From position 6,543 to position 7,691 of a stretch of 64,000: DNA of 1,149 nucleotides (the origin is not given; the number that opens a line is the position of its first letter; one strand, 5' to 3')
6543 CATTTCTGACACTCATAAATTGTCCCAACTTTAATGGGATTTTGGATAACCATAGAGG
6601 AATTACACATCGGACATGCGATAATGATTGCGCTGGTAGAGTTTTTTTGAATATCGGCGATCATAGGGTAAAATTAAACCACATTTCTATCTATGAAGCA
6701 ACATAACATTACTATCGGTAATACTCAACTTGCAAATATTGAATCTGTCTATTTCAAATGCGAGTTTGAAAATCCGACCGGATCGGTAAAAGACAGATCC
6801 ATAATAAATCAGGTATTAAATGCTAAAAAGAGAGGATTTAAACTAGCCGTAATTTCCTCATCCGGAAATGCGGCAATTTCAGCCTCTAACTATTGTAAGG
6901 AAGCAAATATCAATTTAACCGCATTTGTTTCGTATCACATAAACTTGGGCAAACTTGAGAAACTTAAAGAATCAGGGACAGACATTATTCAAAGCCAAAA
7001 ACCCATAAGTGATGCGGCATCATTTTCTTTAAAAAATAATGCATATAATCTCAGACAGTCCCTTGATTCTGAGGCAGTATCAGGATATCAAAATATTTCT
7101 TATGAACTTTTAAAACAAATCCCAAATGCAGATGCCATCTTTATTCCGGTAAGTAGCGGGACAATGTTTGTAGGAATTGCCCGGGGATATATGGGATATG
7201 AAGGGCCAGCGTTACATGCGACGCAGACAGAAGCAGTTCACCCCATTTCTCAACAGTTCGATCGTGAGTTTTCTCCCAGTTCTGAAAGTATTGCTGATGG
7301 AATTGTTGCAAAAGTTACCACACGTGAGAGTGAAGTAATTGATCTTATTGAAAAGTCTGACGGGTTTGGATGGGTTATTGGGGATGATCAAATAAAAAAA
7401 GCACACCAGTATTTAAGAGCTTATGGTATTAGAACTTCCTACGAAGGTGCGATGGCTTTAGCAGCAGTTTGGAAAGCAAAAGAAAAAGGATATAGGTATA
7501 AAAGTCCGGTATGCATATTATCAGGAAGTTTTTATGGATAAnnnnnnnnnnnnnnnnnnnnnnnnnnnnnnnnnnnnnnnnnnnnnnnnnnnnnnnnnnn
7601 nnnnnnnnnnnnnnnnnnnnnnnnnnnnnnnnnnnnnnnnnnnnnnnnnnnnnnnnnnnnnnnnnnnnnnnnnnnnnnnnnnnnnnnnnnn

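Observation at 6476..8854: LysW-like amino-group carrier protein with a non-canonical EEEK tail, paired with a PLP fold-II enzyme and an extended ATP-grasp ligase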

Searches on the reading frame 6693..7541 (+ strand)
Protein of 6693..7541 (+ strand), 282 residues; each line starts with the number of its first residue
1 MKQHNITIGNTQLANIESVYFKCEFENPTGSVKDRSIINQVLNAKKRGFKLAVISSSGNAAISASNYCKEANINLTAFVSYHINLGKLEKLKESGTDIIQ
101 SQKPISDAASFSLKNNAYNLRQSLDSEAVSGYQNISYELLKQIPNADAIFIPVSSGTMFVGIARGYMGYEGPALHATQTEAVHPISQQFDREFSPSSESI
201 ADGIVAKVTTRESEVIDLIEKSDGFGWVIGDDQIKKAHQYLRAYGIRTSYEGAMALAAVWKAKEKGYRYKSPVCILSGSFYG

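Call 3: search_protein_families(library=pfam, proteins=[window:6693-7541:+], max_evalue=1)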
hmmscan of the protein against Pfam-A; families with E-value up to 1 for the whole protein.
window:6693-7541:+ (282 aa): 3 families
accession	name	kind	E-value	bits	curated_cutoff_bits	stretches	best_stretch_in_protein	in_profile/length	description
PF00291.31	PALP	-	4.3e-45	154.7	35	1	11-276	8-293/295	Pyridoxal-phosphate dependent enzyme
PF13091.12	PLDc_2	-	0.11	12.8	27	1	21-86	19-59/132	PLD-like domain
PF14087.12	DUF4267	-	0.12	12.8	27.8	1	223-265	20-62/110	Domain of unknown function (DUF4267)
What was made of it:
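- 6693..7541 (+): Fold-type II PLP enzyme, 282 aa, ThrC/serine-dehydratase/racemase-like; PLP lysine K33 in GSVKDR; SSSGN loop. PF00291 4e-45 (call 3).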

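Call 4: search_protein_families(library=ncbifam, proteins=[window:6693-7541:+], max_evalue=1)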
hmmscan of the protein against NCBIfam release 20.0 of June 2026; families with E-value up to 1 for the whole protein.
window:6693-7541:+ (282 aa): 37 families (the best 25 are shown)
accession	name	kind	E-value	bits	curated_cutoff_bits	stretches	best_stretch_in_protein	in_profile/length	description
NF006205.0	PRK08329.1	equivalog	8.1e-37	127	358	1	15-279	69-340/347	threonine synthase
NF005035.0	PRK06450.1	equivalog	1e-30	106.7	301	1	6-278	52-332/338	threonine synthase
NF004170.0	PRK05638.1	equivalog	1.1e-28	99.9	421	1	17-272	80-345/442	threonine synthase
NF004996.0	PRK06381.1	equivalog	1.6e-25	89.8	266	1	14-278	28-316/319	threonine synthase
NF006050.0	PRK08197.1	equivalog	4.6e-22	78.3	303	1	14-269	93-368/406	threonine synthase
NF006094.0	PRK08246.1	subfamily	1.9e-17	63.6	331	1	11-265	32-288/310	serine/threonine dehydratase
NF005292.0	PRK06815.1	equivalog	1.2e-16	60.7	371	1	18-164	37-188/320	threonine/serine dehydratase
TIGR00260.1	thrC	equivalog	1e-13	51.2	167.1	1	14-268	33-315/340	threonine synthase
NF005680.0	PRK07476.1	equivalog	2e-13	50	413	1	17-164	38-190/326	hydroxyectoine utilization dehydratase EutB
TIGR01127.1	ilvA_1Cterm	equivalog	4.1e-13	49.1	378.75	1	18-278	16-283/380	threonine ammonia-lyase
TIGR03945.1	PLP_SbnA_fam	equivalog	7.3e-13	48.2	349.95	1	17-165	22-186/304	2,3-diaminopropionate biosynthesis protein SbnA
NF005147.0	PRK06608.1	equivalog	7.3e-13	48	380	1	18-278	40-308/339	serine/threonine dehydratase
NF005600.0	PRK07334.1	equivalog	1.9e-11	43.2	496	1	18-278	44-309/408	threonine ammonia-lyase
NF004771.0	PRK06110.1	equivalog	3e-10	39.7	317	1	18-267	37-294/323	threonine dehydratase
NF006389.0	PRK08638.1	equivalog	3.1e-10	39.5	453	1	18-278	43-312/333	bifunctional threonine ammonia-lyase/L-serine ammonia-lyase TdcB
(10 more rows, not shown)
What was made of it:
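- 6693..7541 (+): NCBIfam ThrC models reach at most 127 bits against cutoffs of at least 167 (call 4).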

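Call 24: search_solved_structures(query=window:6693-7538:+, max_evalue=0.001, show_alignments=2)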
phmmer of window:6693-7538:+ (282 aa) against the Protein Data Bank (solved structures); distinct sequences matched with E-value up to 0.001: 28.
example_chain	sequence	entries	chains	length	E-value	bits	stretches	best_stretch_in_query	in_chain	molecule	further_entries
6cgq_A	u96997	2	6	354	5.4e-12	49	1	19-270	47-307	Threonine synthase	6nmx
2d1f_A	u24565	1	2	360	3.9e-11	46.2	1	18-278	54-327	Threonine synthase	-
1uim_A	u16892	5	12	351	9.4e-11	44.9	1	19-269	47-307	Threonine Synthase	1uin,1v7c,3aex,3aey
5ybw_A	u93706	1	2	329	5.8e-10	42.3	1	19-163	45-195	Aspartate racemase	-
5cvc_A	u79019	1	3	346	8.1e-10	41.8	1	18-211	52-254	Serine racemase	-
2zsj_A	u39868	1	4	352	5.6e-09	39.1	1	18-189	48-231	Threonine synthase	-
3hmk_A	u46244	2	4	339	3.4e-08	36.5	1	17-241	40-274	Serine racemase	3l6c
1o58_A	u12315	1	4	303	3.7e-08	36.4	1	8-216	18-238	O-acetylserine sulfhydrylase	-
6lut_A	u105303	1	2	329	6.7e-08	35.5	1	12-268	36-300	Probable serine racemase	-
3l6b_A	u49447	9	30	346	1.1e-07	34.8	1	17-239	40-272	Serine racemase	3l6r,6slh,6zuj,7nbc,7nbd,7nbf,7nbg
6zsp_AAA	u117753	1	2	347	1.1e-07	34.8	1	17-239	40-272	Serine racemase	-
5x2l_A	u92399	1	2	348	1.2e-07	34.8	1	17-239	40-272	Serine racemase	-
3fca_A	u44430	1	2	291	1.4e-07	34.5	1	8-216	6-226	Cysteine synthase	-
2rkb_A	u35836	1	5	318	1e-06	31.6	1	18-189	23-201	Serine dehydratase-like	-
1pwe_A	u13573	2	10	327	6.4e-06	29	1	17-234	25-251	L-serine dehydratase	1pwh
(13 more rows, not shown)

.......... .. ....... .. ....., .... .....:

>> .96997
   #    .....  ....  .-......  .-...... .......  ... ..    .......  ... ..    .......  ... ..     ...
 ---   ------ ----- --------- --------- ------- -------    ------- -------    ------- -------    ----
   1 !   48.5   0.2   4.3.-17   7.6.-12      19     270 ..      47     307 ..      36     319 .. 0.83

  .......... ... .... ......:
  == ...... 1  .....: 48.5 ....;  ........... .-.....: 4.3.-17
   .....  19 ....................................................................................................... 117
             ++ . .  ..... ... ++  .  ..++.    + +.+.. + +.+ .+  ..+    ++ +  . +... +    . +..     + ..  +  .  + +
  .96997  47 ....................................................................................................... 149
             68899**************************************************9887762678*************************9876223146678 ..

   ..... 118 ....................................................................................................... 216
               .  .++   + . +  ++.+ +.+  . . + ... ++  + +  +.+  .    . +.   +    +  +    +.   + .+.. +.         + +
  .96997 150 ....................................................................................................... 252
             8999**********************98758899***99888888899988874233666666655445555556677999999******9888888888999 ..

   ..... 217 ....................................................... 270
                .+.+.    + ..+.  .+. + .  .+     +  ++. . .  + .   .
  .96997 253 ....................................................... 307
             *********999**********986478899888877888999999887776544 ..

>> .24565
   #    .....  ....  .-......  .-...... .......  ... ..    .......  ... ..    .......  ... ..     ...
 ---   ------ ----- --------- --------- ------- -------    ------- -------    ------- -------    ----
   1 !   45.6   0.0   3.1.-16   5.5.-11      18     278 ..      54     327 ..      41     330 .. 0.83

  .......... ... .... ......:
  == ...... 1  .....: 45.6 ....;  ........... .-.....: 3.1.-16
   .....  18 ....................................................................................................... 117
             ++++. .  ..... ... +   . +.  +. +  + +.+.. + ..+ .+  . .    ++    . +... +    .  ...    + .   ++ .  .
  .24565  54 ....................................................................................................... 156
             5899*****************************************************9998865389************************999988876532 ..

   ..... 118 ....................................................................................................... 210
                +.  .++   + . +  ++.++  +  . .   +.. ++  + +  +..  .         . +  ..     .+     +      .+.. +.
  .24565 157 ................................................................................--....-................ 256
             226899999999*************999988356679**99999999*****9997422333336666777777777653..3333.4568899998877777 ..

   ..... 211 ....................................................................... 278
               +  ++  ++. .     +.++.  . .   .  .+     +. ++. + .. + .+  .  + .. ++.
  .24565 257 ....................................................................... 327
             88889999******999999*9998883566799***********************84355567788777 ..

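Call 59: search_solved_structures(query=A3, max_evalue=0.00001, show_alignments=4)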
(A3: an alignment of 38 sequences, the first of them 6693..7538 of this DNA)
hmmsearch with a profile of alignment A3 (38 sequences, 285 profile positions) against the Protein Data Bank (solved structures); distinct sequences matched with E-value up to 0.00001: 135 (the best 60 are shown).
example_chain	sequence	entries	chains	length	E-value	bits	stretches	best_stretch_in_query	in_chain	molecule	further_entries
2zsj_A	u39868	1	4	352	7.9e-28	100.5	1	10-283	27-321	Threonine synthase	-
6cgq_A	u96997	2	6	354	5.3e-27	97.8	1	7-283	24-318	Threonine synthase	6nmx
2d1f_A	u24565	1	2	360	8.6e-27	97.1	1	13-283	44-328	Threonine synthase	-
4h27_A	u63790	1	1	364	1.1e-24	90.2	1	20-271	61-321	L-serine dehydratase/L-threonine deaminase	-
1uim_A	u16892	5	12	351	3.6e-24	88.5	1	21-283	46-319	Threonine Synthase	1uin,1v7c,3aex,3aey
1pwe_A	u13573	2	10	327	9.3e-24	87.1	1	20-265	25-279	L-serine dehydratase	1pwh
2rkb_A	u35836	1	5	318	2.2e-23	85.9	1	22-264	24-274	Serine dehydratase-like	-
1p5j_A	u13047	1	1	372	3.2e-23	85.4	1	20-271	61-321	L-serine dehydratase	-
2gn0_A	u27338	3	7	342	5.3e-22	81.4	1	19-283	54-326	Threonine dehydratase catabolic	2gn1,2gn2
6lut_A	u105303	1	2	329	8e-22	80.8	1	17-282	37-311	Probable serine racemase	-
5ybw_A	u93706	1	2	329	3e-20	75.6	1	20-282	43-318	Aspartate racemase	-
8y1j_A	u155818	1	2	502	1.7e-19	73.2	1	19-277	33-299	L-threonine dehydratase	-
5cvc_A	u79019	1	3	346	6e-19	71.4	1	19-266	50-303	Serine racemase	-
3iau_A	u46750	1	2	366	6.2e-19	71.3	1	21-279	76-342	Threonine deaminase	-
3hmk_A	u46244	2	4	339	3.5e-18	68.9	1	19-282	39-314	Serine racemase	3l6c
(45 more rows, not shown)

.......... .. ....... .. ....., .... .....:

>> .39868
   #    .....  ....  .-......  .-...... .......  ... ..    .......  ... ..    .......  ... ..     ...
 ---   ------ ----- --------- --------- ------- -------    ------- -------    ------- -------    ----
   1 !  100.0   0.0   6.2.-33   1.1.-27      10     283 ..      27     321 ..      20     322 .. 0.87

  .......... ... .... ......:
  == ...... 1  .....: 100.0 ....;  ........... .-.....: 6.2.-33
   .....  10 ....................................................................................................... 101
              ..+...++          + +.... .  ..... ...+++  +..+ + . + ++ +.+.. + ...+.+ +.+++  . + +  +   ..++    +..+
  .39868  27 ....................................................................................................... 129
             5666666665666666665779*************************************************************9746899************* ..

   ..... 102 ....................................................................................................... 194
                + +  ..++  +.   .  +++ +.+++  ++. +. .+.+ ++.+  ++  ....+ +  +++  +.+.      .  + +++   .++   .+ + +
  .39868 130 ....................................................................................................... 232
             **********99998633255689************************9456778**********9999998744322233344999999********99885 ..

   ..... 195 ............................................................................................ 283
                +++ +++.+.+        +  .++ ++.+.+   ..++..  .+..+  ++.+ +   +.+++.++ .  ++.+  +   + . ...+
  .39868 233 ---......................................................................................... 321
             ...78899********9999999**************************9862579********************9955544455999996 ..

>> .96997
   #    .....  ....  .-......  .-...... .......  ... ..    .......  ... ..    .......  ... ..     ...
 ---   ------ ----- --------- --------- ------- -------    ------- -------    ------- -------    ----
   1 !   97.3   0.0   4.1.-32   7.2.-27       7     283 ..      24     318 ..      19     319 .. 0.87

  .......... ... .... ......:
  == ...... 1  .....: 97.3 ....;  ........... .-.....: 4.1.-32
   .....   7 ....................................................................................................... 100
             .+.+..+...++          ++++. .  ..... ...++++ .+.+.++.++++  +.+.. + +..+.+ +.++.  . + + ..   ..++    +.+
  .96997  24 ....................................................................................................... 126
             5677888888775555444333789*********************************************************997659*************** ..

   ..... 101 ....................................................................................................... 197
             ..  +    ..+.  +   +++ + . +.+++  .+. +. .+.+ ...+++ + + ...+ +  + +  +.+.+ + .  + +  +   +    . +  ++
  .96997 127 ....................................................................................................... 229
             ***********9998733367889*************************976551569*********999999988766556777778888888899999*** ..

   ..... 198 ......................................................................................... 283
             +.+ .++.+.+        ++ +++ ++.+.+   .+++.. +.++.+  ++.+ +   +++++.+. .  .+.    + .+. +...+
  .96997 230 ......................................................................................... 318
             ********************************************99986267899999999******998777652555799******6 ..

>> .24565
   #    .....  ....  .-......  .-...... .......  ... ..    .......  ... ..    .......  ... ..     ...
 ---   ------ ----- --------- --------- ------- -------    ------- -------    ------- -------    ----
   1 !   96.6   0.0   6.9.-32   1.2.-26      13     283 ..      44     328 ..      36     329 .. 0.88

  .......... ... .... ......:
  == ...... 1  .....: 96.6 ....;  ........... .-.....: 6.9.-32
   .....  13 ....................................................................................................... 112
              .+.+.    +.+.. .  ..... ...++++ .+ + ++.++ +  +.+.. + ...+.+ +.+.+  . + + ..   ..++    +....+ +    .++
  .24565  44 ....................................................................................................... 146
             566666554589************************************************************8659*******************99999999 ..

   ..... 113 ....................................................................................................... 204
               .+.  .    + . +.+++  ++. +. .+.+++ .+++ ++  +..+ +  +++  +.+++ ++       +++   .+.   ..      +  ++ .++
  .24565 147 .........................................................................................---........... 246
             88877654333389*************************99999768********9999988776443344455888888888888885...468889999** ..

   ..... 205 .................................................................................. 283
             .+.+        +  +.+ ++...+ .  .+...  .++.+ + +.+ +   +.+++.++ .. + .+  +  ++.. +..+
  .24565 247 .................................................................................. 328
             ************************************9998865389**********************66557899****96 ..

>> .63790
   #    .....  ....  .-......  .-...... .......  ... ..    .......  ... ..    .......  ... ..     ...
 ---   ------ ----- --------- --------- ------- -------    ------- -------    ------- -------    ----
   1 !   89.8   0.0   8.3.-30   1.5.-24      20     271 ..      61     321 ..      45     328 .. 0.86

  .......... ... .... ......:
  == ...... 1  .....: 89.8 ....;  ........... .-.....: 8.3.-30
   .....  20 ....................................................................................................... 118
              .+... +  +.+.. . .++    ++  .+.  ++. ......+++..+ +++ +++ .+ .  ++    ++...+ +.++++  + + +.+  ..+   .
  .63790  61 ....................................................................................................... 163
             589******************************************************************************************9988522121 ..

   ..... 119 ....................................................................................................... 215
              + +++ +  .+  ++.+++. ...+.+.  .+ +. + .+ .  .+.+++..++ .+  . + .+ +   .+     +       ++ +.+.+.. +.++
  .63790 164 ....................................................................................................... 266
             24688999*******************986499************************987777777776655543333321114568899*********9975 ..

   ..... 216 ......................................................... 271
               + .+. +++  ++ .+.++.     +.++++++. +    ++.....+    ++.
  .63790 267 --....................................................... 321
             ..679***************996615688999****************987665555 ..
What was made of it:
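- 6693..7541 (+): Family-profile search of the PDB gives ThrC 8e-28, Ser dehydratase 1e-24, Ser/Asp racemase 8e-22 and 3e-20, and CysK/SbnA about 1e-17 (call 59). ThrC's N-P-x-R phosphate-binding Arg is replaced (calls 24, 59).
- On Fold-II Ser/Asp racemases: A Ser is usually present before G58, but serine dehydratase and CysK have one too (call 59). Profile E-values are 8e-22 to 3e-20, behind ThrC and serine dehydratase (call 59).
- The PLP enzyme is closest to ThrC, a gamma-elimination/replacement enzyme, and related to CysK/SbnA (calls 4, 59).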
